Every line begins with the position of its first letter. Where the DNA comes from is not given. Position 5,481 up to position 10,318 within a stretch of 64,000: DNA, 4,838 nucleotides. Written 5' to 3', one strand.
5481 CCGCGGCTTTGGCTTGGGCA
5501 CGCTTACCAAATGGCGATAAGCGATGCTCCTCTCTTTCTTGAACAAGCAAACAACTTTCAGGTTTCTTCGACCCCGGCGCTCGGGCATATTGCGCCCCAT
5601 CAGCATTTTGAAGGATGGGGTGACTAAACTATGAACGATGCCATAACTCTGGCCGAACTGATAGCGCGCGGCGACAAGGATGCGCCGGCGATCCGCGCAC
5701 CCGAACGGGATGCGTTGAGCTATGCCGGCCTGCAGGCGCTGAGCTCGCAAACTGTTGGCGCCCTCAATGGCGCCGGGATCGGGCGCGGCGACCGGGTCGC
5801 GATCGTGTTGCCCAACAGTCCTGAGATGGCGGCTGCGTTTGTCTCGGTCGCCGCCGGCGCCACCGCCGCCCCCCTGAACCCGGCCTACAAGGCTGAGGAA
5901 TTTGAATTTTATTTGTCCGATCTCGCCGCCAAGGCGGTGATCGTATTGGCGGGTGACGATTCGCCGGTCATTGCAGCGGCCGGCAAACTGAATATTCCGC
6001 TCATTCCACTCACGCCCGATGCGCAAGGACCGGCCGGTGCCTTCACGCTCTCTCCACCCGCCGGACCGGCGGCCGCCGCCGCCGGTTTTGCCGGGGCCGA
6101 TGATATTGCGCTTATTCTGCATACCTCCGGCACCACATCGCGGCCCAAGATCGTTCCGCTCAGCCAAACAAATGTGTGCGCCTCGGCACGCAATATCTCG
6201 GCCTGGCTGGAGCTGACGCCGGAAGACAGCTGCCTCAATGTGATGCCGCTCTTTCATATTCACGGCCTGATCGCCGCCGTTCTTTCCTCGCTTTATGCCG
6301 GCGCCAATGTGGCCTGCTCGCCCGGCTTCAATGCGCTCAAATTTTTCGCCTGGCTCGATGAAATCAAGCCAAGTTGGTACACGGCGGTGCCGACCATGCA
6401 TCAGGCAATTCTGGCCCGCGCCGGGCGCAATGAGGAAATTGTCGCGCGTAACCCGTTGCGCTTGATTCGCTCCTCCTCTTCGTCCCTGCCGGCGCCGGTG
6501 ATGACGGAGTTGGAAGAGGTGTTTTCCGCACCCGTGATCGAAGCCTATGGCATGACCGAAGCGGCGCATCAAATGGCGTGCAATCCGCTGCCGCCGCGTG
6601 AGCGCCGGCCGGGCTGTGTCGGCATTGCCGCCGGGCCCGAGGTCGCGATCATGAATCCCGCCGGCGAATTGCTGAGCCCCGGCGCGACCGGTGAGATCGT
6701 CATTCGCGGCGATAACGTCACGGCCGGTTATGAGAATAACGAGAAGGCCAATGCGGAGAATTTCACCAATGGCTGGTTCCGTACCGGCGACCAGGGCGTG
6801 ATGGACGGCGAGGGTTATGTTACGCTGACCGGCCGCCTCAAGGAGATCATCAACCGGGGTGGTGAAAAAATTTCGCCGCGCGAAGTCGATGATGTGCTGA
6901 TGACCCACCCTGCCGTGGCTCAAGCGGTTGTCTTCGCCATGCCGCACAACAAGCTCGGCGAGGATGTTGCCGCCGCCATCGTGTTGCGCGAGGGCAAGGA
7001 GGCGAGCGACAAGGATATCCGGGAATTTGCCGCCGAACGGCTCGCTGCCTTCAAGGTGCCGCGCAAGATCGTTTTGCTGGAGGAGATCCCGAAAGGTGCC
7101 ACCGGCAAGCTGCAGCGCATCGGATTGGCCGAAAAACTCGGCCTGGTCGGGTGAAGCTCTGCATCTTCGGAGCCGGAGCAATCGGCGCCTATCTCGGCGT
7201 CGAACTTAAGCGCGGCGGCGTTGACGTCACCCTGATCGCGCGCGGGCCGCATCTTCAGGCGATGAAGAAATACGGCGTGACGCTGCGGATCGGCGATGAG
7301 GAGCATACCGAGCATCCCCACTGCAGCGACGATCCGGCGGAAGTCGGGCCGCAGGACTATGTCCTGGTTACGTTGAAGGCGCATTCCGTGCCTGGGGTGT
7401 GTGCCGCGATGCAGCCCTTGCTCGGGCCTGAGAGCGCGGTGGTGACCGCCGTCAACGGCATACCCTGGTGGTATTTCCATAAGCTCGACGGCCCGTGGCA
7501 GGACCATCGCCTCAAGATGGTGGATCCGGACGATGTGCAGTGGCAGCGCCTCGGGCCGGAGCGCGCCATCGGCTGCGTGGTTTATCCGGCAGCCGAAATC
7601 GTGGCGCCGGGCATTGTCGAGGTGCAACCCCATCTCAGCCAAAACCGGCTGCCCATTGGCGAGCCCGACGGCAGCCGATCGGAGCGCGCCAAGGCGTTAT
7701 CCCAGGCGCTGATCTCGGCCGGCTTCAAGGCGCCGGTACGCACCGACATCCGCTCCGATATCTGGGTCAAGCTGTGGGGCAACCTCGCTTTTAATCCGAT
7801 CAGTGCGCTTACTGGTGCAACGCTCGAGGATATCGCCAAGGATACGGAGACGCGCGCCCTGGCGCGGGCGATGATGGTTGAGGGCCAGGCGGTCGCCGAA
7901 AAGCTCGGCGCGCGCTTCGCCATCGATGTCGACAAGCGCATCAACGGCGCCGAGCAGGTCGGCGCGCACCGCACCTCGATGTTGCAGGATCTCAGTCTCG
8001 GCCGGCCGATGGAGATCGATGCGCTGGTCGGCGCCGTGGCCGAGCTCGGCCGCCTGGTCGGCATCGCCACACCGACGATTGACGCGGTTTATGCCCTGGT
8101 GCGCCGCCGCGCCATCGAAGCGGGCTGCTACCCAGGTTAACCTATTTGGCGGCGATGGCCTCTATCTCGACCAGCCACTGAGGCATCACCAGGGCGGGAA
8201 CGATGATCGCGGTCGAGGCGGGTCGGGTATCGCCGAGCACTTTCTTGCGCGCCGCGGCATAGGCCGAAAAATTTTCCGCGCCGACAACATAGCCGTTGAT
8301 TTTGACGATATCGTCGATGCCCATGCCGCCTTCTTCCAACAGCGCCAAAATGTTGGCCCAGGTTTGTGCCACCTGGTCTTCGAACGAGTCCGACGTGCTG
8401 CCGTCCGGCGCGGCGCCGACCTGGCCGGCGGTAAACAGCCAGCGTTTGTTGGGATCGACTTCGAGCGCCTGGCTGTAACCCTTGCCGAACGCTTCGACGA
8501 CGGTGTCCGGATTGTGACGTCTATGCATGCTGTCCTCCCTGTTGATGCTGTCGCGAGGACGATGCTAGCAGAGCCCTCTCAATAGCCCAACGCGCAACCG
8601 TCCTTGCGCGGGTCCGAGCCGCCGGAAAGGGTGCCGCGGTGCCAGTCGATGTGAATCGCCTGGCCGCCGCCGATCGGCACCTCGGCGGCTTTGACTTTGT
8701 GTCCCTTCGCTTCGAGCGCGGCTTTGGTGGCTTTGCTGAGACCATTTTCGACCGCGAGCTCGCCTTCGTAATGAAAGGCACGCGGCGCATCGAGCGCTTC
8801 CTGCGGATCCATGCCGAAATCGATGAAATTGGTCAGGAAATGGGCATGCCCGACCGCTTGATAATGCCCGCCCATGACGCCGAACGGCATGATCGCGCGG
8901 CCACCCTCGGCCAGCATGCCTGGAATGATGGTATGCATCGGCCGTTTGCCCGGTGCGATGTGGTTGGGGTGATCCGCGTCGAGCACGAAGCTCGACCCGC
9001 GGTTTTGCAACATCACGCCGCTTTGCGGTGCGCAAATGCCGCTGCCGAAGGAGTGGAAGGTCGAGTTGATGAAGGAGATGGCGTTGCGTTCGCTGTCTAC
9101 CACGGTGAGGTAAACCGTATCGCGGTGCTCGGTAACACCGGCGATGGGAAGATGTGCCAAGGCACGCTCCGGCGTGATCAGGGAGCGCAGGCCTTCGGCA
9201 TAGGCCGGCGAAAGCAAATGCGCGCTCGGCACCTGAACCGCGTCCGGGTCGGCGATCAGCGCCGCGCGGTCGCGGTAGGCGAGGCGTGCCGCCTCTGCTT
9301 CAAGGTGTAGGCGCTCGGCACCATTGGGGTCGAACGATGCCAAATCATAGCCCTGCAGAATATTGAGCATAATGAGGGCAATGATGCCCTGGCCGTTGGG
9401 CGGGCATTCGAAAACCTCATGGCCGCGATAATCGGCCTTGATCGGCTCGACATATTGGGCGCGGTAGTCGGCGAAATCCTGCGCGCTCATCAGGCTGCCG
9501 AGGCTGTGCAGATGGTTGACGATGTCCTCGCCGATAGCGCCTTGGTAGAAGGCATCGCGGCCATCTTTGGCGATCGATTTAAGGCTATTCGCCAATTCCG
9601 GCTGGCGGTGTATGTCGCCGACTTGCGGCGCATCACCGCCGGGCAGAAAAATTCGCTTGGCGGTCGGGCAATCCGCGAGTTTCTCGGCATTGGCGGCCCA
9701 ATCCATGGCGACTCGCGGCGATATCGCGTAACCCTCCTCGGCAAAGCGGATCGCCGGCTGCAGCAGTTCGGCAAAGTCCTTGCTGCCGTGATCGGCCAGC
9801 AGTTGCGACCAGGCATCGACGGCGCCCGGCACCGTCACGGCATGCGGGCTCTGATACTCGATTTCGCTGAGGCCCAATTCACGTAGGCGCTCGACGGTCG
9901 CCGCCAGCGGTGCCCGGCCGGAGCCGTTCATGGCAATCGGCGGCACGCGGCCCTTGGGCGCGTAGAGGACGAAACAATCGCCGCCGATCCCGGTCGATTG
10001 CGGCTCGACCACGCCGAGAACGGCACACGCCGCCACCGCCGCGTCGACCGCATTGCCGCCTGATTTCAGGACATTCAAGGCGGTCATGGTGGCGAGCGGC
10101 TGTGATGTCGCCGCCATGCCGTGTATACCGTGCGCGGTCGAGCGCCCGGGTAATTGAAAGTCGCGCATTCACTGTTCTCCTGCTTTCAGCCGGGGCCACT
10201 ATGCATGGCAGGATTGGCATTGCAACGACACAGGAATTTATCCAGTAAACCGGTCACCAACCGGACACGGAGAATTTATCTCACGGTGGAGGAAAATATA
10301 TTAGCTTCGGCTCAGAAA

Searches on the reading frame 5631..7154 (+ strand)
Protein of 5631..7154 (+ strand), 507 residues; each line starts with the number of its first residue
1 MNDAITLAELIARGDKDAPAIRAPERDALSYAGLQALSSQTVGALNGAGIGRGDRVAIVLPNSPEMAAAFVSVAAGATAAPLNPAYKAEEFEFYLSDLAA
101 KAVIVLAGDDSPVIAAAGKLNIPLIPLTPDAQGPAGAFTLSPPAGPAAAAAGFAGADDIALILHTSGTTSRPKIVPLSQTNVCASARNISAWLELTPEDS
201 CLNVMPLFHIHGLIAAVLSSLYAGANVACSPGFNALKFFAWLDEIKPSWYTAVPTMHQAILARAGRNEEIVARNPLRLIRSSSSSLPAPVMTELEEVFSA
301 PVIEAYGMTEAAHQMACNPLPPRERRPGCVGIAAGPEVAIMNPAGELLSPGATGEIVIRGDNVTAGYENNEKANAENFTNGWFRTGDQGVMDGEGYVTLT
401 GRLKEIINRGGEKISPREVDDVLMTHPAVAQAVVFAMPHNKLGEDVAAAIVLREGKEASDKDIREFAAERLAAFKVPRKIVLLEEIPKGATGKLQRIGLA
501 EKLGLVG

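Call 8: search_protein_families(library=pfam, proteins=[window:5631-7154:+])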
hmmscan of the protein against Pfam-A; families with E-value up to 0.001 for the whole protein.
window:5631-7154:+ (507 aa): 2 families
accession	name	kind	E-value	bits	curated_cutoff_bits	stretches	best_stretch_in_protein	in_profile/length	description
PF00501.34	AMP-binding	-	1.4e-72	245.1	29.9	1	12-367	5-383/384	AMP-binding enzyme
PF13193.12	AMP-binding_C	-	1.2e-17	65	24.5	1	418-493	1-76/76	AMP-binding enzyme C-terminal domain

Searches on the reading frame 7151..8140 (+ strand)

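Call 8: search_protein_families(library=pfam, proteins=[window:7151-8140:+])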
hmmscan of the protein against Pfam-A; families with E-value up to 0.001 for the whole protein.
window:7151-8140:+ (329 aa): 2 families
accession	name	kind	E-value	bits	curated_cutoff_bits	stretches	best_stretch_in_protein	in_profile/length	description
PF08546.17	ApbA_C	-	2.3e-32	112.4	22.7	1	199-319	1-123/125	Ketopantoate reductase PanE/ApbA C terminal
PF02558.23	ApbA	-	5e-23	81.8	22.2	1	4-104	2-103/150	Ketopantoate reductase PanE/ApbA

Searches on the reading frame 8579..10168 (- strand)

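Call 8: search_protein_families(library=pfam, proteins=[window:8579-10168:-])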
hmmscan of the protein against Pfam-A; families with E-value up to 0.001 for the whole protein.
window:8579-10168:- (529 aa): 1 family
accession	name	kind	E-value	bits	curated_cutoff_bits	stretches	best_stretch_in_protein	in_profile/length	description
PF01019.26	G_glu_transpept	-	5.6e-151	504.3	27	1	32-524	2-512/512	Gamma-glutamyltranspeptidase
